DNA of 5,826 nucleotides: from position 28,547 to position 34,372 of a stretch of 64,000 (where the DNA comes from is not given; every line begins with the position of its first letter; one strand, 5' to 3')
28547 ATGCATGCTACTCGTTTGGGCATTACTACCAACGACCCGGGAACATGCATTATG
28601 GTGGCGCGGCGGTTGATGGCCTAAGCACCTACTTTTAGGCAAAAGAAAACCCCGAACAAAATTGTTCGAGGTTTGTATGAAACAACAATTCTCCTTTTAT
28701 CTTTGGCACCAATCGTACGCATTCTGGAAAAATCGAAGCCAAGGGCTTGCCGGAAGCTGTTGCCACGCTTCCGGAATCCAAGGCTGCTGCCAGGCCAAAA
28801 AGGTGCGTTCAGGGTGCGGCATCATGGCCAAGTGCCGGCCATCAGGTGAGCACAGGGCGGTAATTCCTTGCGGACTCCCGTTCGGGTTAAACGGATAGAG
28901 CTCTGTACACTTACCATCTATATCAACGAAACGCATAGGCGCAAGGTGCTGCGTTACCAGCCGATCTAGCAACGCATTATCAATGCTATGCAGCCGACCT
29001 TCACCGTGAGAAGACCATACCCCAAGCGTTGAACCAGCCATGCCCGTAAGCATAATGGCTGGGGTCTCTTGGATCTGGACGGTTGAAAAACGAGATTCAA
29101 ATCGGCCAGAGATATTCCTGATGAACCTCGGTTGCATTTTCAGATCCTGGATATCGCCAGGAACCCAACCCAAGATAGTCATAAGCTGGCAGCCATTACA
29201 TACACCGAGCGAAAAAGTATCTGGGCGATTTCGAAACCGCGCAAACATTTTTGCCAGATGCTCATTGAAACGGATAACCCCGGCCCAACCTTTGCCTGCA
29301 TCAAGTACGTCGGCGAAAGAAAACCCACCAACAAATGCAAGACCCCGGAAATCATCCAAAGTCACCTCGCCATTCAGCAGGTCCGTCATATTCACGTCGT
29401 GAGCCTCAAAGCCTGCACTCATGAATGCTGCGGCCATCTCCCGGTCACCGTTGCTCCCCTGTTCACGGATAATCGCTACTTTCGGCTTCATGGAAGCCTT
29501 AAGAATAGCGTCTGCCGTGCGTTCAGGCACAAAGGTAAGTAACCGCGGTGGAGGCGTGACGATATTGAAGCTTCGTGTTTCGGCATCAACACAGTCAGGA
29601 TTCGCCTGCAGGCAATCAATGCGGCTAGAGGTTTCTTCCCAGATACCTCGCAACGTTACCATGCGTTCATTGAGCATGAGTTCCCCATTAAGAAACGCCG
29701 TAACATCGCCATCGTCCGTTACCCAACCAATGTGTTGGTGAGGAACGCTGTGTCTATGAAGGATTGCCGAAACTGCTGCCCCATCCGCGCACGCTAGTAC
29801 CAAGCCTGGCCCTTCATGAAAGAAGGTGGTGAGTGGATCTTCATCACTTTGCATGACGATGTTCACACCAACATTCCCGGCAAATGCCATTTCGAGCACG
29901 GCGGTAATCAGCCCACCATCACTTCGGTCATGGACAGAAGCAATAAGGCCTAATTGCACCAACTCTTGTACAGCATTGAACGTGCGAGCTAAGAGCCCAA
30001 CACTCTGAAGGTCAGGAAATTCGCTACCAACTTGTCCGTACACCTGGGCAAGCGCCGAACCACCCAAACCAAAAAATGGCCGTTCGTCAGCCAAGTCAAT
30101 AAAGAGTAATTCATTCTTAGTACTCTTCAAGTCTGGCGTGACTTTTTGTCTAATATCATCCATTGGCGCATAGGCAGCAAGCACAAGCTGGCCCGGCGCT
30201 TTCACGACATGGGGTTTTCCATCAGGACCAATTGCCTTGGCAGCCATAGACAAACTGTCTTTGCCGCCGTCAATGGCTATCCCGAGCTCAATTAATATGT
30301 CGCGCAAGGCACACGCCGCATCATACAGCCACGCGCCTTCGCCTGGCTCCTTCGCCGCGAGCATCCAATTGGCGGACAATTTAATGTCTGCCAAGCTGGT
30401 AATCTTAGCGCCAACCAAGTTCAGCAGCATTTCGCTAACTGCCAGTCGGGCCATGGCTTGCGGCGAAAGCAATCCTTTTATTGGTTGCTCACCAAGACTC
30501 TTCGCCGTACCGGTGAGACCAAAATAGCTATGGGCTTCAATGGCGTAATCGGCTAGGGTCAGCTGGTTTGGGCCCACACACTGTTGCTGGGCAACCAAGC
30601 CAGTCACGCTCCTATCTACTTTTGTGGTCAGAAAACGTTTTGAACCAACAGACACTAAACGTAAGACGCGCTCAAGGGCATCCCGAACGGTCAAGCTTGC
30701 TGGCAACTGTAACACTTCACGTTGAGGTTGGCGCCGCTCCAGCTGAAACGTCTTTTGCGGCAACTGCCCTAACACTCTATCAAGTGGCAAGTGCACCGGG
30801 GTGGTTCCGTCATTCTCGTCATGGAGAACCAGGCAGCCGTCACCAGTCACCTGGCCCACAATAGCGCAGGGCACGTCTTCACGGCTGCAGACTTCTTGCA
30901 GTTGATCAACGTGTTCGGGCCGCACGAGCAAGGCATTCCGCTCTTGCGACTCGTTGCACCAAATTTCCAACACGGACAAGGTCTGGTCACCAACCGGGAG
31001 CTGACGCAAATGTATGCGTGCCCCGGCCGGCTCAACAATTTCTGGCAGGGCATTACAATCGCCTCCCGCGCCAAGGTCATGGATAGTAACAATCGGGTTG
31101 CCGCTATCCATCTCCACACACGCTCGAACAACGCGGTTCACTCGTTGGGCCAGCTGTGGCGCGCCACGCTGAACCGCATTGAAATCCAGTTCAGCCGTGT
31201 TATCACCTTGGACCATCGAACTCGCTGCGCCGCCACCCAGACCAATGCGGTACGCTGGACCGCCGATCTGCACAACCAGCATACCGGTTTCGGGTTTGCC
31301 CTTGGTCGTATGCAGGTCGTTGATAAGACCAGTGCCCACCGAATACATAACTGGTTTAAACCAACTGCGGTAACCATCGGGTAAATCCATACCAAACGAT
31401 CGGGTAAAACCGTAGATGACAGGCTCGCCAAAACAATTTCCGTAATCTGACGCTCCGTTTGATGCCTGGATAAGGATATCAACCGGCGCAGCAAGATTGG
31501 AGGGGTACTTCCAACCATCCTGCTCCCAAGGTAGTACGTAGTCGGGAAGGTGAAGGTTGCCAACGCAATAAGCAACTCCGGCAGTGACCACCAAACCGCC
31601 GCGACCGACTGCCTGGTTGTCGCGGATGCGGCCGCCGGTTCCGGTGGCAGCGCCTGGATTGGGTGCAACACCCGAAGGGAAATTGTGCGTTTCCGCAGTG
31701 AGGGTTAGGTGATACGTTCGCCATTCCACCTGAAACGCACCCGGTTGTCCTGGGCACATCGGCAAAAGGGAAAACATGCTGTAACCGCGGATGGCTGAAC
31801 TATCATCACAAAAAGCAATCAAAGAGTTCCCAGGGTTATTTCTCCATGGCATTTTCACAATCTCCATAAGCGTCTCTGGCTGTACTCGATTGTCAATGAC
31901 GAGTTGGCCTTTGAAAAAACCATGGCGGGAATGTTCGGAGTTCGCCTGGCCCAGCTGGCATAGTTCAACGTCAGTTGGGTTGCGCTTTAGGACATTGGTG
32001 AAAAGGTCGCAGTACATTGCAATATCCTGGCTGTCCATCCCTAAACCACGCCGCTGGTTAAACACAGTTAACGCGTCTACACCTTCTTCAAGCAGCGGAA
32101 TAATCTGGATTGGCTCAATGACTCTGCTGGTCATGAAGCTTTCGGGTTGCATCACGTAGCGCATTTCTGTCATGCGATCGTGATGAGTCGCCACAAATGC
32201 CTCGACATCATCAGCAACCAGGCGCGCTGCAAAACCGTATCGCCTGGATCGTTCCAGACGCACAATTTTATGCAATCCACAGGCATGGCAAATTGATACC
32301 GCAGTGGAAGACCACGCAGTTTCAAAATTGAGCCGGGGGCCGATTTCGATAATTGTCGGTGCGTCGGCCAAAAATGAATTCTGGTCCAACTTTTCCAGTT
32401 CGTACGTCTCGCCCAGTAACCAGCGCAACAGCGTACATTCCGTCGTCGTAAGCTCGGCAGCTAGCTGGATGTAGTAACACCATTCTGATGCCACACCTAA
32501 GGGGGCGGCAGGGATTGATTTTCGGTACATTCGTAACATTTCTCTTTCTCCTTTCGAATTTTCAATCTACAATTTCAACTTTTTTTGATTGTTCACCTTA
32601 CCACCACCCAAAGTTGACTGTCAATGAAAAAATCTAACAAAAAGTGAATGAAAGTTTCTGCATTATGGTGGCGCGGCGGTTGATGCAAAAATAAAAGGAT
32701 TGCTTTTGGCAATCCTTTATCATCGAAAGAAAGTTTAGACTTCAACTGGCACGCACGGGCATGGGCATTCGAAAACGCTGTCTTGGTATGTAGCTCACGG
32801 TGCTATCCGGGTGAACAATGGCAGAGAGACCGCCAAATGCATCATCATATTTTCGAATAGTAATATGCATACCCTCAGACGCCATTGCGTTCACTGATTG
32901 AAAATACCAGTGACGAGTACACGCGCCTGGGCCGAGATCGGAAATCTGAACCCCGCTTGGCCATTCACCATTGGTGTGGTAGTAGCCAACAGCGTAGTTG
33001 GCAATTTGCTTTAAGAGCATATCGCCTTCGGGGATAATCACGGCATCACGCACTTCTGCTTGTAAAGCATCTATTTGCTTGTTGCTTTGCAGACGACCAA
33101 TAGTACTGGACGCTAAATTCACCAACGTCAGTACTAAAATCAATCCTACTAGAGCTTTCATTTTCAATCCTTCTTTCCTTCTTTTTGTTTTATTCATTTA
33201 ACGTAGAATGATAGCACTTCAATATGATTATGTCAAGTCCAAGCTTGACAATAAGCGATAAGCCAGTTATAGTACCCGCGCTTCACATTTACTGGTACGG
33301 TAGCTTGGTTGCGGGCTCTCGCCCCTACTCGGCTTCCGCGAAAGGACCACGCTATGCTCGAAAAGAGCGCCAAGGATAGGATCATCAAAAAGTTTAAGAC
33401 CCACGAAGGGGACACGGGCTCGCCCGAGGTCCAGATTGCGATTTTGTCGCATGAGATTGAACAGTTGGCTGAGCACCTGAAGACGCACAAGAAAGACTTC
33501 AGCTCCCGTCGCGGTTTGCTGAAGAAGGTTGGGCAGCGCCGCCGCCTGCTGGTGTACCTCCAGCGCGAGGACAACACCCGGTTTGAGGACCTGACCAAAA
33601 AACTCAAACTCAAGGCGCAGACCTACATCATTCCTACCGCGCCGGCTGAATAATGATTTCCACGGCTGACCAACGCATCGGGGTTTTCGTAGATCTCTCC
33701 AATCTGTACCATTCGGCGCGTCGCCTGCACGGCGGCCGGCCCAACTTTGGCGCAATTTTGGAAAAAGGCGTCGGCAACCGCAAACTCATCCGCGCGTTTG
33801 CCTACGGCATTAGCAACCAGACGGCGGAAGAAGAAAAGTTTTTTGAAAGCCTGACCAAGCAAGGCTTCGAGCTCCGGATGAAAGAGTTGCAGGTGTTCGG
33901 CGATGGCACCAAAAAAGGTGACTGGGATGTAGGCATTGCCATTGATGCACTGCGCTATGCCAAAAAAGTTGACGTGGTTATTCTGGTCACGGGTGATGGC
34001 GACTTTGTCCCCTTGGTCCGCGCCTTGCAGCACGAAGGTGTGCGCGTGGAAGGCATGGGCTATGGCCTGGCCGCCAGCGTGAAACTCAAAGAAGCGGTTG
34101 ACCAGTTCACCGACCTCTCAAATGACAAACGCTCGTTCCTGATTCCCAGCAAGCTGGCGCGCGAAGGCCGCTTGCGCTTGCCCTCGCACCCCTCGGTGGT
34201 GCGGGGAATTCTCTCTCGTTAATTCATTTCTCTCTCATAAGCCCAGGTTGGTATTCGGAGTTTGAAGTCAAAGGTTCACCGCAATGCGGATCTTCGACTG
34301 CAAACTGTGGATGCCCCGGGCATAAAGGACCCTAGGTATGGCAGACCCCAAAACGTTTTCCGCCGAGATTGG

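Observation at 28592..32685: purL carried on a 4.07-kb segment bounded by 27-nt perfect direct repeats inside the 3' end of a CoA-binding gene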

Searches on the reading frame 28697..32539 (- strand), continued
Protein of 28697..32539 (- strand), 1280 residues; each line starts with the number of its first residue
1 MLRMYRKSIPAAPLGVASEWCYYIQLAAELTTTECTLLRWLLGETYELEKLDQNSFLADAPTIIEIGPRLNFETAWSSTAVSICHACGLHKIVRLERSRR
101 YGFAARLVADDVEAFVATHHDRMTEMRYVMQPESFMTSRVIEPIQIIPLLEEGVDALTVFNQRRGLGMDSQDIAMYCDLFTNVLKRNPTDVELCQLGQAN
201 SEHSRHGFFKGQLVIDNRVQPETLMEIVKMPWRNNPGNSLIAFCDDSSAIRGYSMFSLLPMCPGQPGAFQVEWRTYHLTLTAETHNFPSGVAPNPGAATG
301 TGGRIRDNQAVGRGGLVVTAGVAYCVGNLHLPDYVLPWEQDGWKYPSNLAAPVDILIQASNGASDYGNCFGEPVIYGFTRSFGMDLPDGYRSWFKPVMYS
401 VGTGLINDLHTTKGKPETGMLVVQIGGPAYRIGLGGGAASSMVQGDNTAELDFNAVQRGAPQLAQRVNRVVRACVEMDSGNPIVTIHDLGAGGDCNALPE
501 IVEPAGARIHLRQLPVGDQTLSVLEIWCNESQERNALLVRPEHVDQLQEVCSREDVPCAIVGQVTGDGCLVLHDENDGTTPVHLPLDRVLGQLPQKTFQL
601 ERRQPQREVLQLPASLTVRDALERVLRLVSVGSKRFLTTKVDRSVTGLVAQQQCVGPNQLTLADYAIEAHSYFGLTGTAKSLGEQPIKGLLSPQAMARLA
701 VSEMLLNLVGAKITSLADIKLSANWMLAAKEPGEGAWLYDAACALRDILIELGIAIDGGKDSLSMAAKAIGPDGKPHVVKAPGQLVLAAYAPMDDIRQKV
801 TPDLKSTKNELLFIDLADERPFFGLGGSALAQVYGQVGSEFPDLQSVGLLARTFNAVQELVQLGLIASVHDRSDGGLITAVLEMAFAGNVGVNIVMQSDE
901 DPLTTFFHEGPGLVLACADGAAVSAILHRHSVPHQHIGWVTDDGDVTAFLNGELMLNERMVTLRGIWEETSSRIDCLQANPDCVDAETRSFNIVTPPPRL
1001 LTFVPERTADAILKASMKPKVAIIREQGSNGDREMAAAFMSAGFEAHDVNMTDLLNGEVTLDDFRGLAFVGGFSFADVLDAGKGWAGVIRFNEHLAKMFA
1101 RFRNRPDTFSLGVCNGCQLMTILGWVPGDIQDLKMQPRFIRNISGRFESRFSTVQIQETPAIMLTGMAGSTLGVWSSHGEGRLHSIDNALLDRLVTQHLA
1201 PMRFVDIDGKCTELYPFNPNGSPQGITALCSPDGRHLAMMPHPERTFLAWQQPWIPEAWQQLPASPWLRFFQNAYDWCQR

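Call 50: search_protein_families(library=ncbifam, proteins=[L009:12823-14022:+, window:28700-32539:-, L009:12024-12596:-, L008:12029-12331:-], max_evalue=0.01)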
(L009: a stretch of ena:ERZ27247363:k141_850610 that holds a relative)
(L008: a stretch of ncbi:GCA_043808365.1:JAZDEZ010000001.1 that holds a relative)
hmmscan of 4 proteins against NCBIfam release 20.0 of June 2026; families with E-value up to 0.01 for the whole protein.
L009:12823-14022:+ (399 aa): 1 family
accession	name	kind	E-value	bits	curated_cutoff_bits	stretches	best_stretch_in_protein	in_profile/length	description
TIGR00878.1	purM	equivalog_domain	1.3e-22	80.4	236.35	1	67-374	53-330/332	phosphoribosylformylglycinamidine cyclo-ligase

window:28700-32539:- (1280 aa): 10 families
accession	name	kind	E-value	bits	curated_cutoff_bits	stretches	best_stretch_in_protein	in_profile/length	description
TIGR01735.1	FGAM_synt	equivalog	0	1538.1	1123.05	1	15-1277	29-1306/1307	phosphoribosylformylglycinamidine synthase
NF003672.0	PRK05297.1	equivalog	0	1361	783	1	16-1278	32-1289/1290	phosphoribosylformylglycinamidine synthase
TIGR01739.1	tegu_FGAM_synt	hypoth_equivalog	6.6e-98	329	716.1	2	675-1278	594-1204/1206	herpesvirus tegument protein/v-FGAM-synthase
TIGR01857.1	FGAM-synthase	equivalog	1.3e-63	215.1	1057.05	1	275-1246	311-1215/1239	phosphoribosylformylglycinamidine synthase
NF002290.1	PRK01213.1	equivalog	1.8e-62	211.5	648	1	276-971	69-719/723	phosphoribosylformylglycinamidine synthase subunit PurL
TIGR01736.1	FGAM_synth_II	equivalog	2.6e-59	201.3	525.75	1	276-970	69-713/718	phosphoribosylformylglycinamidine synthase subunit PurL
NF002252.0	PRK01175.1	equivalog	1.5e-37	129.1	298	1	1018-1253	3-235/261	phosphoribosylformylglycinamidine synthase subunit PurQ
TIGR01737.1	FGAM_synth_I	equivalog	2.6e-30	105.5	177.8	1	1020-1249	2-209/228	phosphoribosylformylglycinamidine synthase I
NF010690.0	PRK14090.1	equivalog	1.2e-22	80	1047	2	361-577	118-325/601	phosphoribosylformylglycinamidine synthase subunit PurL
NF002957.0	PRK03619.1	equivalog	4.1e-22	78.6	212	1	1020-1247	2-200/222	phosphoribosylformylglycinamidine synthase subunit PurQ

L009:12024-12596:- (190 aa): 2 families
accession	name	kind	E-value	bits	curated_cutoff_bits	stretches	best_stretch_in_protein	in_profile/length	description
NF047646.1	REP_Tyr_transpos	equivalog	8.5e-23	80.9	80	2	3-69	2-68/146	REP-associated tyrosine transposase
NF033573.1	transpos_IS200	equivalog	0.00018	21.8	55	1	11-67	11-66/126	IS200/IS605 family transposase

L008:12029-12331:- (100 aa): 0 families

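Call 52: find_encoding_contigs(protein=P0114, flank=8000, max_places=2)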
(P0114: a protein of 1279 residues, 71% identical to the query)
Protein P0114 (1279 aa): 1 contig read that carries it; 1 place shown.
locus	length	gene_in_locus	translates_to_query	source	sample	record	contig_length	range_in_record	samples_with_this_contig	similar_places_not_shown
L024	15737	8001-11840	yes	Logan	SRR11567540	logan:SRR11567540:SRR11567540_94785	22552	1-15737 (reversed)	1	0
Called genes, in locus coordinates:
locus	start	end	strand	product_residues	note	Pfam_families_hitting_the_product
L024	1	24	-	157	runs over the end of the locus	PF01797:Y1_Tnp (faint)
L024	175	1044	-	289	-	PF01026:TatD_DNase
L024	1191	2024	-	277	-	PF01026:TatD_DNase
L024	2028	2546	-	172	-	PF02674:Colicin_V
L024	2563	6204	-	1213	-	PF00082:Peptidase_S8, PF13088:BNR_2 (weak)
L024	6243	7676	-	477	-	PF00133:tRNA-synt_1, PF01406:tRNA-synt_1e, PF09334:tRNA-synt_1g, PF00133:tRNA-synt_1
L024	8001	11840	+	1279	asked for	PF18076:FGAR-AT_N, PF18072:FGAR-AT_linker, PF02769:AIRS_C, PF22689:FGAR-AT_PurM_N-like, PF02769:AIRS_C, PF13507:GATase_5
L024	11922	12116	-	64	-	-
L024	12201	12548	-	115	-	-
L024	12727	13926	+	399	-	PF00586:AIRS (faint), PF02769:AIRS_C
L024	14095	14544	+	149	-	-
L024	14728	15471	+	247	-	-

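Call 53: find_encoding_contigs(protein=P0116, flank=8000, max_places=2)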
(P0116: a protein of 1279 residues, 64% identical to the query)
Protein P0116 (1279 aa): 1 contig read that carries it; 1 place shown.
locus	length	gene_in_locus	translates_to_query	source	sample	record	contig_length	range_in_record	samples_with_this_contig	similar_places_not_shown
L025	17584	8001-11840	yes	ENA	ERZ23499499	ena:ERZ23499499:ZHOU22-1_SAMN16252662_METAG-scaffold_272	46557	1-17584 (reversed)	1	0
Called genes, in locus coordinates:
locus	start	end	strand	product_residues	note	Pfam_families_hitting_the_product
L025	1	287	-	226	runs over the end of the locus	-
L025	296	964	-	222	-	-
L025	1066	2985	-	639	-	PF16158:N_BRCA1_IG (faint), PF08486:SpoIID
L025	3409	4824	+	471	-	PF01943:Polysacc_synt, PF13440:Polysacc_synt_3, PF01554:MatE (weak)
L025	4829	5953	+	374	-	PF13439:Glyco_transf_4, PF20706:GT4-conflict (weak), PF00534:Glycos_transf_1, PF13692:Glyco_trans_1_4, PF13524:Glyco_trans_1_2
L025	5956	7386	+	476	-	PF04932:Wzy_C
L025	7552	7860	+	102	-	-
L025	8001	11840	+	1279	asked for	PF18076:FGAR-AT_N, PF18072:FGAR-AT_linker (weak), PF02769:AIRS_C, PF22689:FGAR-AT_PurM_N-like, PF02769:AIRS_C, PF13507:GATase_5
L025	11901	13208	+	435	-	PF04932:Wzy_C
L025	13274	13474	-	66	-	-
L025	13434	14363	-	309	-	PF04464:Glyphos_transf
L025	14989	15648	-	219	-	PF00551:Formyl_trans_N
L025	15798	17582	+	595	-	?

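Call 72: find_encoding_contigs(protein=P0111, flank=3000, max_places=3)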
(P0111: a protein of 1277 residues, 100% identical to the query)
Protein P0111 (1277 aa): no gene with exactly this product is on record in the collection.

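Call 74: find_related_loci(query=window:28700-32539:-, collection=viral_contigs, flank=6000)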
Query window:28700-32539:- (1280 aa) in viral_contigs; peptide patterns used: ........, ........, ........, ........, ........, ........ (x = any residue, [..] = any of these).
No stretch of DNA in the collection matches any of the patterns.

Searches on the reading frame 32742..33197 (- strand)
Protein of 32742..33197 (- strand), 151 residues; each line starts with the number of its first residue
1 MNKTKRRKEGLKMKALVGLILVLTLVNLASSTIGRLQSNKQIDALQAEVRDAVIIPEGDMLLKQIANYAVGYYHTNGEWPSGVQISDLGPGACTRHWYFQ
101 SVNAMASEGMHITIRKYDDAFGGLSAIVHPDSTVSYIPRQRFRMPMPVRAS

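Call 10: search_protein_families(library=pfam, proteins=[window:32742-33197:-])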
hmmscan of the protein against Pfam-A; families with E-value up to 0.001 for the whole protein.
window:32742-33197:- (151 aa): 0 families

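Call 30: find_homologous_proteins(query=window:32745-33161:-)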
Query window:32745-33161:- (139 aa): 3 proteins with E <= 0.001 among 16 candidates.
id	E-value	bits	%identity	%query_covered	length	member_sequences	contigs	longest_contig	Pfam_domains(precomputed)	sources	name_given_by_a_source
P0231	8.8e-87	306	100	100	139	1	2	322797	-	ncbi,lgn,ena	ncbi:MAG: hypothetical protein AAB515_01805 [Patescibacteria group bacterium]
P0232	2.2e-27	113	49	90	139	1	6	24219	-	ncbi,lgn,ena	ncbi:MAG: hypothetical protein AAB445_04580 [Patescibacteria group bacterium]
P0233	9.7e-27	111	44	99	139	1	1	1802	-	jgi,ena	-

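Call 32: find_encoding_contigs(protein=P0232, flank=8000, max_places=3)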
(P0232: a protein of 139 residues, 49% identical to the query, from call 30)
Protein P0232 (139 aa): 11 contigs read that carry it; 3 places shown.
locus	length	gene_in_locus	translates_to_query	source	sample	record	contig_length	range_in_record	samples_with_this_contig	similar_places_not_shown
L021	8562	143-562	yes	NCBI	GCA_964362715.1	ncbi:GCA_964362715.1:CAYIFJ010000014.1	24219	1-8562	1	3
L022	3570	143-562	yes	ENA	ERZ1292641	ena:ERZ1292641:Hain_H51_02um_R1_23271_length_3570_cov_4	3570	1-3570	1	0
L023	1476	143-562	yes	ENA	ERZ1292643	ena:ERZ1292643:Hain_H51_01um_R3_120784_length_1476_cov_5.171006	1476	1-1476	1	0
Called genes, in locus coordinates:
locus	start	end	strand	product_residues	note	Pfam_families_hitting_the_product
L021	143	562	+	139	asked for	-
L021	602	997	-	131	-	PF02629:CoA_binding (weak), PF13380:CoA_binding_2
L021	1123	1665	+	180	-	PF01894:YjbQ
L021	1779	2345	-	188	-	PF01066:CDP-OH_P_transf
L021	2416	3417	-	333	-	PF00274:Glycolytic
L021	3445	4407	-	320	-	PF01820:Dala_Dala_lig_N, PF02222:ATP-grasp (faint), PF02655:ATP-grasp_3, PF02786:CPSase_L_D2 (weak), PF08443:RimK (faint), PF07478:Dala_Dala_lig_C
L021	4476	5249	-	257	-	PF00459:Inositol_P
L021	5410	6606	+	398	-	PF00291:PALP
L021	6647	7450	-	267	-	PF01177:Asp_Glu_race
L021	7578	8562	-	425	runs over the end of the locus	PF02812:ELFV_dehydrog_N, PF00208:ELFV_dehydrog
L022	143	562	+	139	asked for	-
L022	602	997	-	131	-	PF02629:CoA_binding (weak), PF13380:CoA_binding_2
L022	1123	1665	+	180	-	PF01894:YjbQ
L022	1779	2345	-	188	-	PF01066:CDP-OH_P_transf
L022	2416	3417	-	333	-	PF00274:Glycolytic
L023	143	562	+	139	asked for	-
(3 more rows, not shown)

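Call 50: search_protein_families(library=ncbifam, proteins=[window:32745-33161:-], max_evalue=0.01)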
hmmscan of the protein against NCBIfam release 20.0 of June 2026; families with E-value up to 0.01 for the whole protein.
window:32745-33161:- (139 aa): 0 families

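Call 61: find_encoding_contigs(protein=P0233, flank=5000, max_places=3)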
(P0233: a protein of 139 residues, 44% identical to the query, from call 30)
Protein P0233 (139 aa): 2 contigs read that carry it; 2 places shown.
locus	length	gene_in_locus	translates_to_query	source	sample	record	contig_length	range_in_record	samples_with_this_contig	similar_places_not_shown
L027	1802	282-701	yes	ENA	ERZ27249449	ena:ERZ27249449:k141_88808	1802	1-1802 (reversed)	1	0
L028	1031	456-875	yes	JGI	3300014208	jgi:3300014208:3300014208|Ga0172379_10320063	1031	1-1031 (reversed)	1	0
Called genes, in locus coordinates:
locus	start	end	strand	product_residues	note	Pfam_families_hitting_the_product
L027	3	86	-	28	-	?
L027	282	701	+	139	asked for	-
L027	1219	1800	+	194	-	?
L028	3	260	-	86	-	?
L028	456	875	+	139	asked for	-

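Call 63: search_protein_families(library=pfam, proteins=[L027:1219-1800:+], max_evalue=0.1)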
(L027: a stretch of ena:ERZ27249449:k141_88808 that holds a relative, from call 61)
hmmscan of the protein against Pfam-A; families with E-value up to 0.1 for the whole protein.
L027:1219-1800:+ (194 aa): 4 families
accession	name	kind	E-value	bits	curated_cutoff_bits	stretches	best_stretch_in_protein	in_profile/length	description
PF02899.23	Phage_int_SAM_1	-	4.3e-13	49.8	22.3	1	26-110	2-82/83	Phage integrase, N-terminal SAM-like domain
PF13495.12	Phage_int_SAM_4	-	2.2e-11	44.5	27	1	24-112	1-83/85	Phage integrase, N-terminal SAM-like domain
PF00589.27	Phage_integrase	-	5.5e-10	39.7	27.1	1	132-192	2-58/172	Phage integrase family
PF13102.12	Phage_int_SAM_5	-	0.00042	21.1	22.3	1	31-115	9-90/98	Phage integrase SAM-like domain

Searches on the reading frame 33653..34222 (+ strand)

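Call 10: search_protein_families(library=pfam, proteins=[window:33653-34222:+])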
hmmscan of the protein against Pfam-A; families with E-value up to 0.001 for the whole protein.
window:33653-34222:+ (189 aa): 1 family
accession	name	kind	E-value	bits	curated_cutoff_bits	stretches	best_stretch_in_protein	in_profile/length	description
PF01936.24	NYN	-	1.1e-34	120.5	24.2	1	8-155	1-144/145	NYN domain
